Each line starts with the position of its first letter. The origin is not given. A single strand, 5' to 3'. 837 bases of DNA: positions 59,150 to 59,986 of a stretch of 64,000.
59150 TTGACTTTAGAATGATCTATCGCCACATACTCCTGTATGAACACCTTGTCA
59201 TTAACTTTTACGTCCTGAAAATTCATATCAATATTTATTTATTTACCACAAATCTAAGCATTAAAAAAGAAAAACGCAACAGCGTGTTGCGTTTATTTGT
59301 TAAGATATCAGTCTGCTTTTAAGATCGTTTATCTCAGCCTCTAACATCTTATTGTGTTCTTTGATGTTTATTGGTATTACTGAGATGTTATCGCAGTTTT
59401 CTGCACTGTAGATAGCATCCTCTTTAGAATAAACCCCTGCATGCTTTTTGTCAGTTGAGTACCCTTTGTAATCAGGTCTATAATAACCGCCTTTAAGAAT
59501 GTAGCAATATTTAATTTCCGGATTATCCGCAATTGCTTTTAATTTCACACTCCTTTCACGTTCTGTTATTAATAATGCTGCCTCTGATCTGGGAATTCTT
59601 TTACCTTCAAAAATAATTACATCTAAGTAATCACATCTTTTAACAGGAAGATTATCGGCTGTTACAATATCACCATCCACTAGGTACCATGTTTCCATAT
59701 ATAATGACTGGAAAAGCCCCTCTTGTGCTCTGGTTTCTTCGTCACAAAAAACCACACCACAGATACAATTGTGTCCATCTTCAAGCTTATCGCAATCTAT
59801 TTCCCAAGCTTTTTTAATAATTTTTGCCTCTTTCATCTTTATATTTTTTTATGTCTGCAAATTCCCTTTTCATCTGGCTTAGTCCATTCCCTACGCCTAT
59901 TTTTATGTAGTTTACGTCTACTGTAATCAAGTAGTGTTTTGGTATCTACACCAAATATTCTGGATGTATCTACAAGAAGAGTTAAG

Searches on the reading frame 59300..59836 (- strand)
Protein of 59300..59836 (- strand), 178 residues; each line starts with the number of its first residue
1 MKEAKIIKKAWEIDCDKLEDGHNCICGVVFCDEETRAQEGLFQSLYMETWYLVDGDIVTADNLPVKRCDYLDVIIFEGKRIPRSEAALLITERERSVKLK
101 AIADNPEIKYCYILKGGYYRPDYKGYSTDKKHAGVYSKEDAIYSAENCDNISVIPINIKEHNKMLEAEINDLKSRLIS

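Call 78: search_protein_families(library=phrogs, proteins=[window:59300-59836:-], max_evalue=0.00001)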
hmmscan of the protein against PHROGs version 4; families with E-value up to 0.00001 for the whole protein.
window:59300-59836:- (178 aa): 1 family
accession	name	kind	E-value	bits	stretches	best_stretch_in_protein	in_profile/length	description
phrog_35347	-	unknown function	1e-08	36.7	1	5-114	6-116/117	-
